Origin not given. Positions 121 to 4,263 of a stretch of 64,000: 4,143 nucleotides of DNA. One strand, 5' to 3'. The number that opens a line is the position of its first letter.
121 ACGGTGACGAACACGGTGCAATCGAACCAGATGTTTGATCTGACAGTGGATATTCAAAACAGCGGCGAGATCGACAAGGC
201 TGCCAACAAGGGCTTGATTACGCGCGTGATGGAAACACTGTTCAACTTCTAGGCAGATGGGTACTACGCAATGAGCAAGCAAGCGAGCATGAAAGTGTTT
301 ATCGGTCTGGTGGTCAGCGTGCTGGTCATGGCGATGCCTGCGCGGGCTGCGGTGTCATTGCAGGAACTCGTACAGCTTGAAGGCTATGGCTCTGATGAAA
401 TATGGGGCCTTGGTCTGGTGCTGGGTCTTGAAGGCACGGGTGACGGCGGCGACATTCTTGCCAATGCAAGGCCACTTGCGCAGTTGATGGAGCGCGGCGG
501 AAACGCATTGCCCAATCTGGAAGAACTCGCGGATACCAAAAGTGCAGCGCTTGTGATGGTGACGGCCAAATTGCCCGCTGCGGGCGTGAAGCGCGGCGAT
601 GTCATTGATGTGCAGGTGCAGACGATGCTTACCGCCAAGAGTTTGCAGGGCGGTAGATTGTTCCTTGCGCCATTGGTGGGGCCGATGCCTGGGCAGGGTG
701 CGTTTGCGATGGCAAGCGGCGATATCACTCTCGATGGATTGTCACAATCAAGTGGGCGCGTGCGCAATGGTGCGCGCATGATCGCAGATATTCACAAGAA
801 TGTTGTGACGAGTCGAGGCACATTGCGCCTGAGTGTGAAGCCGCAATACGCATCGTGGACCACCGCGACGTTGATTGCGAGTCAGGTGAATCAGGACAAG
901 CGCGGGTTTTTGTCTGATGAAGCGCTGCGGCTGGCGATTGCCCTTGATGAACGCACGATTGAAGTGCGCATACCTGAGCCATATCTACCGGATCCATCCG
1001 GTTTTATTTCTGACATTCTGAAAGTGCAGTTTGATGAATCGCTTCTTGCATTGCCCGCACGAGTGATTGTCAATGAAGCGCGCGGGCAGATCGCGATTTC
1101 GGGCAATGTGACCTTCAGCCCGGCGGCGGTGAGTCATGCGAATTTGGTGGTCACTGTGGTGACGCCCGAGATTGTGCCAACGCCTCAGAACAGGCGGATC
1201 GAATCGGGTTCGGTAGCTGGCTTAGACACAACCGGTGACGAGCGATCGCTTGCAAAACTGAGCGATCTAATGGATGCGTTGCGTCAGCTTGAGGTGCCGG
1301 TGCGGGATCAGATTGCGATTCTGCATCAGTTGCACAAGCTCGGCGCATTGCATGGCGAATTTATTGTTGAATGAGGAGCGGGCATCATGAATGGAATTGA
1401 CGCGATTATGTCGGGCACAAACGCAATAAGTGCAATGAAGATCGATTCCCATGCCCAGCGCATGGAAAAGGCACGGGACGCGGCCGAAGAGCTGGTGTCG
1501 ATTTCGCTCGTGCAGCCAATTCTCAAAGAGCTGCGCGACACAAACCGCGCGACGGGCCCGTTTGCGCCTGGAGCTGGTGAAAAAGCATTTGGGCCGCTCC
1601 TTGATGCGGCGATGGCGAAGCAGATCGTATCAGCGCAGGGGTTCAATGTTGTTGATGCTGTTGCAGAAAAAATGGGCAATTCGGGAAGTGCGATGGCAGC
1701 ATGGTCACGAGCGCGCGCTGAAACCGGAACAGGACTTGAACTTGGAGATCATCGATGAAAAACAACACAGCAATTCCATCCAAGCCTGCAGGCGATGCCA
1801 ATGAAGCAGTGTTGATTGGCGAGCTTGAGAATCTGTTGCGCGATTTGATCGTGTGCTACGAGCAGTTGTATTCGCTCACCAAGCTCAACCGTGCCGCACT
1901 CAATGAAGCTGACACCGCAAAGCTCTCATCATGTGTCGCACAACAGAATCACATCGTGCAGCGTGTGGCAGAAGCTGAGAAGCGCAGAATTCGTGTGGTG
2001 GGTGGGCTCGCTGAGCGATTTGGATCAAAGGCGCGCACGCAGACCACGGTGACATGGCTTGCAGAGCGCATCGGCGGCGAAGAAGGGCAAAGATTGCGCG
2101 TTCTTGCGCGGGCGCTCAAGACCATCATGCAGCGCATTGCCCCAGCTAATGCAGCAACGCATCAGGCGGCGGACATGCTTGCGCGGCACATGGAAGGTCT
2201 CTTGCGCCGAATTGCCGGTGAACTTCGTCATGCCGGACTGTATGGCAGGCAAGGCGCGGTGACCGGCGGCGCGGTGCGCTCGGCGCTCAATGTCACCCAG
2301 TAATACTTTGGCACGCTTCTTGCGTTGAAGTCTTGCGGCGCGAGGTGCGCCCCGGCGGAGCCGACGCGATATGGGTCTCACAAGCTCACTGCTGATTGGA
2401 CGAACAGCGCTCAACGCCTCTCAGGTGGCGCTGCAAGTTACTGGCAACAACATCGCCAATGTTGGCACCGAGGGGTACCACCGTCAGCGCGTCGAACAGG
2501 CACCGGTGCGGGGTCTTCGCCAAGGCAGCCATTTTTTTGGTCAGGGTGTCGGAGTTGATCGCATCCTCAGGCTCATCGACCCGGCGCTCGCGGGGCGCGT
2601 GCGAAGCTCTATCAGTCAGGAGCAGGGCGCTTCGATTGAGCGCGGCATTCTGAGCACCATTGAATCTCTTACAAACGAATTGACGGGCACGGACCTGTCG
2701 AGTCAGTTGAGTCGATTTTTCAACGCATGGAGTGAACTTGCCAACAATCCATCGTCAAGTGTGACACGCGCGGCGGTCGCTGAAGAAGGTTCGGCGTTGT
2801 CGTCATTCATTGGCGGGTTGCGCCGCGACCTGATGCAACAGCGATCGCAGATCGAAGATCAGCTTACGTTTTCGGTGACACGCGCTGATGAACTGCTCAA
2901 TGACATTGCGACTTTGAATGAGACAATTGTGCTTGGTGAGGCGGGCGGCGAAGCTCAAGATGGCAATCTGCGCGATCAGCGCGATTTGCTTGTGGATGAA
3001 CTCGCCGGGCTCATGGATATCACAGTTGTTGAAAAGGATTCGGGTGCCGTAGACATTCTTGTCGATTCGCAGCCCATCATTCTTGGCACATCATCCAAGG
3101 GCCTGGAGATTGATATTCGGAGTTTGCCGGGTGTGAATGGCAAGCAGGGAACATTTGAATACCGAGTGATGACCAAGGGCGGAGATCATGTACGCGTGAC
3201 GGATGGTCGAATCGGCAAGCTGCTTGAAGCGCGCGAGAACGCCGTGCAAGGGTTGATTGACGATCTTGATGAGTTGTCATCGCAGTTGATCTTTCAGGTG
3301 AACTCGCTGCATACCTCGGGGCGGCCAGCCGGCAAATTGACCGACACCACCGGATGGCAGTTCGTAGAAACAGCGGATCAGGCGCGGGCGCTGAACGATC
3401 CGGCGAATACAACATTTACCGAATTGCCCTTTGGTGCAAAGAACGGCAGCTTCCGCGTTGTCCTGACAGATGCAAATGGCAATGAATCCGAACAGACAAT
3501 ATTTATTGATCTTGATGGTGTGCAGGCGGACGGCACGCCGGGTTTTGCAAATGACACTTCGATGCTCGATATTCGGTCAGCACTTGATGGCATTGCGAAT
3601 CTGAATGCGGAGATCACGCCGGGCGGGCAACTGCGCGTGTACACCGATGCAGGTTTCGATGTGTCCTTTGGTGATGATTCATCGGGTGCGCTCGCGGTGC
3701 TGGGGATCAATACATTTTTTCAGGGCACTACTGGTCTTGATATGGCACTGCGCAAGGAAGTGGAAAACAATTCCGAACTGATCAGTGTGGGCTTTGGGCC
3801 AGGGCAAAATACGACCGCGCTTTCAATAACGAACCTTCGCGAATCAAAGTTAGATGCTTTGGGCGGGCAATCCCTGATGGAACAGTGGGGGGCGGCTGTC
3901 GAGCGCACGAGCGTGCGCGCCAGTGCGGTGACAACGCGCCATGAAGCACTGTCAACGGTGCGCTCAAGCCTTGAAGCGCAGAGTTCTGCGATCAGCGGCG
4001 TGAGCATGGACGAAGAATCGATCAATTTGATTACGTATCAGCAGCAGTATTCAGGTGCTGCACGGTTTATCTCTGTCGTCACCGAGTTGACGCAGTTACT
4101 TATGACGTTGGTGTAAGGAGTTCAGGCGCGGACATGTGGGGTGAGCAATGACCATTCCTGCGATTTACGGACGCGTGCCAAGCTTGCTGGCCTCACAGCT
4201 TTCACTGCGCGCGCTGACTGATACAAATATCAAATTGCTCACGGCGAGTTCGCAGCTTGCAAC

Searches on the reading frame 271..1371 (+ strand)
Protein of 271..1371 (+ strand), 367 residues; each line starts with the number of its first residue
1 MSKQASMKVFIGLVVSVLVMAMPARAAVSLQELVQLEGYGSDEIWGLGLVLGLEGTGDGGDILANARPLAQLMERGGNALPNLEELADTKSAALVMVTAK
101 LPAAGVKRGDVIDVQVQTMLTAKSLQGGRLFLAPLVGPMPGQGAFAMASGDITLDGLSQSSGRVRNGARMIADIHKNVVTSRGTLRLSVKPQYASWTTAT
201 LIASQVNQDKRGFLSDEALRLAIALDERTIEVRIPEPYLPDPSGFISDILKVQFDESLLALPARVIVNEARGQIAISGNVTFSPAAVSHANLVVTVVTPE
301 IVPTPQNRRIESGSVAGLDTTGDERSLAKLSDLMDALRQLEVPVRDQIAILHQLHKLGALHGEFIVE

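Call 28: search_protein_families(library=pfam, proteins=[window:271-1371:+], max_evalue=0.00001)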
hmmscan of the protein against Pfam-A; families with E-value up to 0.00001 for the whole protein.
window:271-1371:+ (367 aa): 1 family
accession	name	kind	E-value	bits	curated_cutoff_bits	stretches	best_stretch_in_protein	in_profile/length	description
PF02119.21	FlgI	-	1.8e-57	195.2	25.3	1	30-366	2-343/343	Flagellar P-ring protein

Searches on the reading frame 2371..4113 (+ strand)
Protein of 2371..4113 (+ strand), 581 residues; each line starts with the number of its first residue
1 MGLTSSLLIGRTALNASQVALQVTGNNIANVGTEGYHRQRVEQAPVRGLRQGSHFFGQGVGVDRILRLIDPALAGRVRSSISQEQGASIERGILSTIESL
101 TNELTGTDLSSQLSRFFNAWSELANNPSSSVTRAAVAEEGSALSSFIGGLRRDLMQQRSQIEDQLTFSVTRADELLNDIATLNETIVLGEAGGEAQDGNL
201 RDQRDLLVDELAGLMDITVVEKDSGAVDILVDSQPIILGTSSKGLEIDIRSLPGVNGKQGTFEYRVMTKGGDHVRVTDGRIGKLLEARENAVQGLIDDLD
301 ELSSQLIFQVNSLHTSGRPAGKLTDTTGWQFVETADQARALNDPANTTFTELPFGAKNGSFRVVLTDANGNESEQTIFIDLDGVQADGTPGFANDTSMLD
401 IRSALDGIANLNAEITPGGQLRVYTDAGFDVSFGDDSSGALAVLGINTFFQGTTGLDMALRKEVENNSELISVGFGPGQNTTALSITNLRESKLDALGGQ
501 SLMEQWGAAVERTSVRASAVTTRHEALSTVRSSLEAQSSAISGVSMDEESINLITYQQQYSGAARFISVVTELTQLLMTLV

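Call 28: search_protein_families(library=pfam, proteins=[window:2371-4113:+], max_evalue=0.00001)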
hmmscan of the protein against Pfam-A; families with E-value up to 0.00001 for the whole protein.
window:2371-4113:+ (581 aa): 3 families
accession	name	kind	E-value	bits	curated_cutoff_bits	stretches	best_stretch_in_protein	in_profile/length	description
PF22638.1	FlgK_D1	-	6.1e-46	157.3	28.6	1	94-318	1-222/233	Flagellar hook-associated protein FlgK helical domain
PF00460.25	Flg_bb_rod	-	2.9e-07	30.7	20.7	1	7-36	1-30/31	Flagella basal body rod protein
PF06429.18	Flg_bbr_C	-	2.5e-06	27.3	23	1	541-578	7-44/46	Flagellar basal body rod FlgEFG protein C-terminal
